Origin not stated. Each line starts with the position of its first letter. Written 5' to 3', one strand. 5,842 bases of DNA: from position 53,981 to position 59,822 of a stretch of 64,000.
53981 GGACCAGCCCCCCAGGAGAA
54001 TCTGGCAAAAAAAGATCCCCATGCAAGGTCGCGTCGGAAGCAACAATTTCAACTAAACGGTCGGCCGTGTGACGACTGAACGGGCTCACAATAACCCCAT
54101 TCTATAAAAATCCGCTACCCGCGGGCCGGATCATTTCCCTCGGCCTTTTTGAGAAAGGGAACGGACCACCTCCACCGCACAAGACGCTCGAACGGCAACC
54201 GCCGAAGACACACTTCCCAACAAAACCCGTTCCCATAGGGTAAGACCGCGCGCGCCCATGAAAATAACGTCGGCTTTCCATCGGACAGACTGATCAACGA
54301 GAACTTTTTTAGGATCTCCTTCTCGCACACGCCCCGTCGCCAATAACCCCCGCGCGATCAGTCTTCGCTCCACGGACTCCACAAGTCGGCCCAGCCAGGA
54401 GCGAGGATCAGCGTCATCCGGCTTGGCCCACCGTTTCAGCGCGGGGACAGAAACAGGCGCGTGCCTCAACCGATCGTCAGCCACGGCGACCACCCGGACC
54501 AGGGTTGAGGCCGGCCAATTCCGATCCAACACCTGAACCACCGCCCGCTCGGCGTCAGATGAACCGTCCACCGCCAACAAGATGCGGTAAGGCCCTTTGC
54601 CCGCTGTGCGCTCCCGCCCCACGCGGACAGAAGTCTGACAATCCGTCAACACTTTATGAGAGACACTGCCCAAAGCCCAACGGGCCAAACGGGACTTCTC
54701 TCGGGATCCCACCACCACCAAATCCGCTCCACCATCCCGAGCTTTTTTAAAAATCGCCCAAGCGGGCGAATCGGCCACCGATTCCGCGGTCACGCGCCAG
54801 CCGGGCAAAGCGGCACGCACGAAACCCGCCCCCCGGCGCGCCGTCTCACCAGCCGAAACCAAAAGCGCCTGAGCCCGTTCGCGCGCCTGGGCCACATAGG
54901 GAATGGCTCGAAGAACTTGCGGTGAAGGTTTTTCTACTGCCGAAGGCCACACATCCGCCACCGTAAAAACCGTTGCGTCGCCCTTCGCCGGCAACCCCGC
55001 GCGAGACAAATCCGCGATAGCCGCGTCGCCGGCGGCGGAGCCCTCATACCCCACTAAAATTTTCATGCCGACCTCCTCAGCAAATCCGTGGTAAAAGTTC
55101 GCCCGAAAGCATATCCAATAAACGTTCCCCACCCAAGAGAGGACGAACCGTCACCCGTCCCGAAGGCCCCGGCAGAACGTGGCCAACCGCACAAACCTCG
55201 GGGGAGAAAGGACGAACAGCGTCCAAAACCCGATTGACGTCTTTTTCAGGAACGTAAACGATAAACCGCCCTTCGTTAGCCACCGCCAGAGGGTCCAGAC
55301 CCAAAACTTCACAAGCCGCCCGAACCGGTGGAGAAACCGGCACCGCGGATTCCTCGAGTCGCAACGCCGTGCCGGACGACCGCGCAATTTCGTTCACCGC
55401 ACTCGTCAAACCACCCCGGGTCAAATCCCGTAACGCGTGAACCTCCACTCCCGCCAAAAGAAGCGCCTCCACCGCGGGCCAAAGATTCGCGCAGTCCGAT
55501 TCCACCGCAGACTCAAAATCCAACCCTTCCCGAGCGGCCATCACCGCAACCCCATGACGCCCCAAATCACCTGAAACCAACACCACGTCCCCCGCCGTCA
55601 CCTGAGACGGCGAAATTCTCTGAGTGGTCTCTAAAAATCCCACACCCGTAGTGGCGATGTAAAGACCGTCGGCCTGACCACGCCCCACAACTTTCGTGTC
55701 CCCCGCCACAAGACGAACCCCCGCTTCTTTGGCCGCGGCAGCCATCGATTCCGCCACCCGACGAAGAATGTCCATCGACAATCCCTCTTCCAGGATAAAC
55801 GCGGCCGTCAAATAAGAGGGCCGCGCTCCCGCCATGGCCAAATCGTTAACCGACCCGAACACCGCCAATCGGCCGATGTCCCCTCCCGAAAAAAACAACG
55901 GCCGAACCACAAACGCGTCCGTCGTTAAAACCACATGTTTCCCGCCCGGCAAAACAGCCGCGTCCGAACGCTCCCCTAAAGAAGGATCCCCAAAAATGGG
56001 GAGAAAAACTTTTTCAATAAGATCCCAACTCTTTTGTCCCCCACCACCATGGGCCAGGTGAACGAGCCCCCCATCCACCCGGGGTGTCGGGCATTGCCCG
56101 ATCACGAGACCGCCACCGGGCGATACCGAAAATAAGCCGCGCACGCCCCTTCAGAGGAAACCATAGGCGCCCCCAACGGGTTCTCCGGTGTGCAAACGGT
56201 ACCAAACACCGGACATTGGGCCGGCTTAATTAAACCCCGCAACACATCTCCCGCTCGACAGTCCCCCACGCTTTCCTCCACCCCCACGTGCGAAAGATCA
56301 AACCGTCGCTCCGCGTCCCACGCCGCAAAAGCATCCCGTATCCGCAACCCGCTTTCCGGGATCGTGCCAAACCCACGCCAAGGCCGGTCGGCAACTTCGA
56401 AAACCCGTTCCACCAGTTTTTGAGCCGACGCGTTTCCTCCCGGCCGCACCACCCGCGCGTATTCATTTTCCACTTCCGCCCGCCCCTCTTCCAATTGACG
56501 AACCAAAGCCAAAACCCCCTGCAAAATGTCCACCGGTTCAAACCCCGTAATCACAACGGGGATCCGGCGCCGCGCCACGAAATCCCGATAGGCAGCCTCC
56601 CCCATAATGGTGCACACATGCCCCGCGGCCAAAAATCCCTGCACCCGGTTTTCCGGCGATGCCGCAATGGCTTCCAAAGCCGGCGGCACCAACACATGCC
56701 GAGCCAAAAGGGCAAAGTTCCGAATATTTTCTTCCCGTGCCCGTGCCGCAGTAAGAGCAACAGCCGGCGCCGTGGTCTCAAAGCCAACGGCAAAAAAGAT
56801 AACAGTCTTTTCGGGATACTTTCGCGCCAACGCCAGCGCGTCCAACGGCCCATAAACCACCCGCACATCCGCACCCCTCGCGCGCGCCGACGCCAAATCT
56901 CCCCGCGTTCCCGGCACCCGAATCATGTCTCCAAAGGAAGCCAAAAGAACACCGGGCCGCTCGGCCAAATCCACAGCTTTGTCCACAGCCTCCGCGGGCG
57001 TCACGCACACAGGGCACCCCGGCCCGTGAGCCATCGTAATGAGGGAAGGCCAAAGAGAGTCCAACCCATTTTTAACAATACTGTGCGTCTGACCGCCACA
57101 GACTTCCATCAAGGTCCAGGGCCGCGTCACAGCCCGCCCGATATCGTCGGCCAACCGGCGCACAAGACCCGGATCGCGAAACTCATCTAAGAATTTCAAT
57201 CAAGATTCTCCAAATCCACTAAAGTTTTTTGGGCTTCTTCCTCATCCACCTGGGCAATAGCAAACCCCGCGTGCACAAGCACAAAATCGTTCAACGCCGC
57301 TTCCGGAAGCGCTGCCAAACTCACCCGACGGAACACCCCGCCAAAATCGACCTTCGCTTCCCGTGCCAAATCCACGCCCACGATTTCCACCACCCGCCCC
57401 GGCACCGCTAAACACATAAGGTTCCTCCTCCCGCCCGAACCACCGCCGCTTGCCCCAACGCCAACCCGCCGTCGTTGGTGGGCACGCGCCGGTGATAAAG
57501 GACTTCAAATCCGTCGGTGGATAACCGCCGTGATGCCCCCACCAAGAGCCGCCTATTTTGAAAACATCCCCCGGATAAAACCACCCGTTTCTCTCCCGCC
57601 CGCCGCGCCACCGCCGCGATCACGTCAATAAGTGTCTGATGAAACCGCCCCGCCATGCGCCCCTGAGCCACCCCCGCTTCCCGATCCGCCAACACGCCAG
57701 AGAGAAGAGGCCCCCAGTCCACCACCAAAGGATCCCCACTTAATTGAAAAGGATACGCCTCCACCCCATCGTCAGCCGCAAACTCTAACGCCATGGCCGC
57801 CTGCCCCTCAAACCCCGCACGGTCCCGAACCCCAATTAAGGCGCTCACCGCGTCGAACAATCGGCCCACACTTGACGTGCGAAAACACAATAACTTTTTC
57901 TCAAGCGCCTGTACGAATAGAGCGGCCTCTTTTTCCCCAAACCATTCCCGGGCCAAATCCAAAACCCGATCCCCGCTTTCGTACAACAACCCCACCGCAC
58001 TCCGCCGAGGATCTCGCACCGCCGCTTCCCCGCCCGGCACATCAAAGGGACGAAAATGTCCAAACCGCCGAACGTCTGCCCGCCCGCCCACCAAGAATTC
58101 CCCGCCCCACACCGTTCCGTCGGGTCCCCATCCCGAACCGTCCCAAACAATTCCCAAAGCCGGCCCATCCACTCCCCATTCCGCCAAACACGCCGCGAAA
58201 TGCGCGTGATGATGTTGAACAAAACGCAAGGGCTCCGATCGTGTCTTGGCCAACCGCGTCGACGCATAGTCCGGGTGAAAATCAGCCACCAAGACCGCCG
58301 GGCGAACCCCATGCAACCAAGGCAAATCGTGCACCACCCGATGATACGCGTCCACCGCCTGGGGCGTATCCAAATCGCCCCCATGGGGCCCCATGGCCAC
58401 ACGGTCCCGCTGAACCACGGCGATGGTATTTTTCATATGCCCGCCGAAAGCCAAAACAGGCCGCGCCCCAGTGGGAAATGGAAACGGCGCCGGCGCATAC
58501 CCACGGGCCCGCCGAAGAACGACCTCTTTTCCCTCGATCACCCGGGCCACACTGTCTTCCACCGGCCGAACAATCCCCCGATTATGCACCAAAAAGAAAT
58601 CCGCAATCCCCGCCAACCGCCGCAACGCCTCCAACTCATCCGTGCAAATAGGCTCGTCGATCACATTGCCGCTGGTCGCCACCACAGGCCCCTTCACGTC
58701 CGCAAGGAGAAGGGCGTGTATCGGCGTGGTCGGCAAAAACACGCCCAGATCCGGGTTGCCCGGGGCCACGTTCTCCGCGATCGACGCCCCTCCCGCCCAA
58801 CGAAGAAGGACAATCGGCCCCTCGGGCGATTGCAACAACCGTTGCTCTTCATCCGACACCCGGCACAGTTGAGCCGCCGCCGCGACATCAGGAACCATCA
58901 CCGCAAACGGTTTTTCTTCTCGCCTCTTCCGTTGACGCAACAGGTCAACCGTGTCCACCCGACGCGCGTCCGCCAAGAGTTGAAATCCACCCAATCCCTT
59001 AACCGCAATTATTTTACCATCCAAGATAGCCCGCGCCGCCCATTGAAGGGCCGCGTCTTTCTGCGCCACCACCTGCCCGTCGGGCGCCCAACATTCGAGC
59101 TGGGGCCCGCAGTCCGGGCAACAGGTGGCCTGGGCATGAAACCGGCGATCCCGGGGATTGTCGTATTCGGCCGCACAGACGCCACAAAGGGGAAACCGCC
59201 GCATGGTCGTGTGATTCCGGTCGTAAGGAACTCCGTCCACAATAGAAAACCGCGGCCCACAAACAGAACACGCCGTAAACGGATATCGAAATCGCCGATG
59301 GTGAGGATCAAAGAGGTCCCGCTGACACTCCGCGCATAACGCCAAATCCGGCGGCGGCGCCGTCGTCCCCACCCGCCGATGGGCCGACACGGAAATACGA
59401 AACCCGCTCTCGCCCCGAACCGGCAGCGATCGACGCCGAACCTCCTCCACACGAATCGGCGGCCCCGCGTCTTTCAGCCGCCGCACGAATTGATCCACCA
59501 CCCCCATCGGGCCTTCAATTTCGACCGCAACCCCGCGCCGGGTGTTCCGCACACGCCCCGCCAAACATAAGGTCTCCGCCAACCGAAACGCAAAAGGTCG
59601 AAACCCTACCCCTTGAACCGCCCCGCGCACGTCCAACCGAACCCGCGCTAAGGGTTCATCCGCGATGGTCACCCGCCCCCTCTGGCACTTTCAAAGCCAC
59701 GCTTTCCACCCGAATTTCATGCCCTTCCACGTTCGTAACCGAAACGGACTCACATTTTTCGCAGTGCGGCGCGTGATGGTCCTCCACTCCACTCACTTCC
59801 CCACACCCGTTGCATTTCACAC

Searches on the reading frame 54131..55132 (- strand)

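Call 73: search_protein_families(library=pfam, proteins=[window:54131-55132:-], max_evalue=0.001)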
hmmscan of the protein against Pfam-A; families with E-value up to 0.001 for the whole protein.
window:54131-55132:- (333 aa): 1 family
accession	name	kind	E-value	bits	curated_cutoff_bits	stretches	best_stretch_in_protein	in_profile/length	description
PF00582.32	Usp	-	3.2e-31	109.2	24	2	183-324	4-141/141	Universal stress protein family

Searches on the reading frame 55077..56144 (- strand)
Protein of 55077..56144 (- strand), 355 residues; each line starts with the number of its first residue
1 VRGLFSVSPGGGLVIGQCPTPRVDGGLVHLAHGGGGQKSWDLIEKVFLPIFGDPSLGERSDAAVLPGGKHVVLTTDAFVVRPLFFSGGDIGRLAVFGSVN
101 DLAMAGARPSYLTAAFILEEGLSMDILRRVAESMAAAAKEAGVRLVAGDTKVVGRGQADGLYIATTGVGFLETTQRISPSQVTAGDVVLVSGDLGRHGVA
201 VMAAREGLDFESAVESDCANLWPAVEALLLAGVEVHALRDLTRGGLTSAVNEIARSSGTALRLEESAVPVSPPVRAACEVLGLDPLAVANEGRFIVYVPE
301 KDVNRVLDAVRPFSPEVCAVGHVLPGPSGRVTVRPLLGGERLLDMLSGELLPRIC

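Call 74: search_protein_families(library=pfam, proteins=[window:55077-56144:-], max_evalue=0.001)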
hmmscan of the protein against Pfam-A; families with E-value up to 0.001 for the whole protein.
window:55077-56144:- (355 aa): 2 families
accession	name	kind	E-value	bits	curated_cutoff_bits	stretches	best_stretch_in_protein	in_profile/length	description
PF02769.27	AIRS_C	-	4.2e-27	95.7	23.1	1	184-333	2-155/156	AIR synthase related protein, C-terminal domain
PF00586.29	AIRS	-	3.2e-24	85.9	24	1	60-170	2-111/112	AIR synthase related protein, N-terminal domain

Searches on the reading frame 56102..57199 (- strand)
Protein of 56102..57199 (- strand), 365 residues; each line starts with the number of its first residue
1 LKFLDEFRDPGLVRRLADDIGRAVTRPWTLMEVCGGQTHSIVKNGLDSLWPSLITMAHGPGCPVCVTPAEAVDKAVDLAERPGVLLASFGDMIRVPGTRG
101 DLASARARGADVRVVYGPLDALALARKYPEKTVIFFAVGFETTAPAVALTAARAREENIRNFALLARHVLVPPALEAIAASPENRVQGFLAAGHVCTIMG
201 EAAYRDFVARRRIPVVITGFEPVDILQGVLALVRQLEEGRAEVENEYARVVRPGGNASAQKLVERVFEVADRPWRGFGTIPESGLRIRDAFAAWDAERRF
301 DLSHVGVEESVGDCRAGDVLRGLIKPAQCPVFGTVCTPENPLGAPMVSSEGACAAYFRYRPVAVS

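Call 74: search_protein_families(library=pfam, proteins=[window:56102-57199:-], max_evalue=0.001)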
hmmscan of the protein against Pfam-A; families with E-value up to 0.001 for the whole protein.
window:56102-57199:- (365 aa): 1 family
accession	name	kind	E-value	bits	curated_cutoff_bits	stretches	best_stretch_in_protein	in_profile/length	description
PF01924.21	HypD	-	1.1e-146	488.9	25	1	13-360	3-351/351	Hydrogenase formation hypA family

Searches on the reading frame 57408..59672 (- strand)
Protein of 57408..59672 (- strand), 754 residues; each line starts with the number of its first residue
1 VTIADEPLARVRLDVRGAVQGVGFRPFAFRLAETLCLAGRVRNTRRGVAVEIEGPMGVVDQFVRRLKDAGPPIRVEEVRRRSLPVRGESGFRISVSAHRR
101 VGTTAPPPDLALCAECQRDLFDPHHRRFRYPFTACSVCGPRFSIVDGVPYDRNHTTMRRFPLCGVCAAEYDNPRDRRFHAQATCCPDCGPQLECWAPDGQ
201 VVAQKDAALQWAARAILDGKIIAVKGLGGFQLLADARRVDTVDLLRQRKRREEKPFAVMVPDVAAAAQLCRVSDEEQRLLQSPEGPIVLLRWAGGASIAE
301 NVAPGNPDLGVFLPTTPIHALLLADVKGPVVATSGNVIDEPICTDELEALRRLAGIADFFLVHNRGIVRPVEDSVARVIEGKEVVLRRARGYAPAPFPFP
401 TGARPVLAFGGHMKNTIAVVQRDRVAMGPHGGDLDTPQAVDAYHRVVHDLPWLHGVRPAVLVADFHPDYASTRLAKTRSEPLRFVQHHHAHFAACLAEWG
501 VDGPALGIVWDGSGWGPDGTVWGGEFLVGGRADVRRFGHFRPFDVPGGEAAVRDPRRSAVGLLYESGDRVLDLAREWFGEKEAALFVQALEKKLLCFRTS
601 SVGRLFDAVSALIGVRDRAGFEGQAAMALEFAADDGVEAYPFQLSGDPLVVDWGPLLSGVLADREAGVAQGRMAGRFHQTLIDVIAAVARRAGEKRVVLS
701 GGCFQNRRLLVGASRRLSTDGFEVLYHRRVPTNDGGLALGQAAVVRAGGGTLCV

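Call 74: search_protein_families(library=pfam, proteins=[window:57408-59672:-], max_evalue=0.001)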
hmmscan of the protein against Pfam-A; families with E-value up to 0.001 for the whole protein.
window:57408-59672:- (754 aa): 5 families
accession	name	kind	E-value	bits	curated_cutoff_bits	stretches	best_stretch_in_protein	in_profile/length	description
PF22521.2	HypF_C_2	-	8.5e-77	258.6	27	1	507-741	1-241/241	Carbamoyltransferase, Kae1-like Domain, second subdomain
PF01300.24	Sua5_yciO_yrdC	-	7.5e-40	136.8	25.1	1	215-388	2-177/178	Telomere recombination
PF17788.7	HypF_C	-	1.5e-29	103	23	1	403-498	3-99/99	HypF Kae1-like domain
PF07503.17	zf-HYPF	-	7.9e-26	90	23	2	112-145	1-34/34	HypF finger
PF00708.24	Acylphosphatase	-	3.4e-19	69.3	22.5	1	12-93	2-85/85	Acylphosphatase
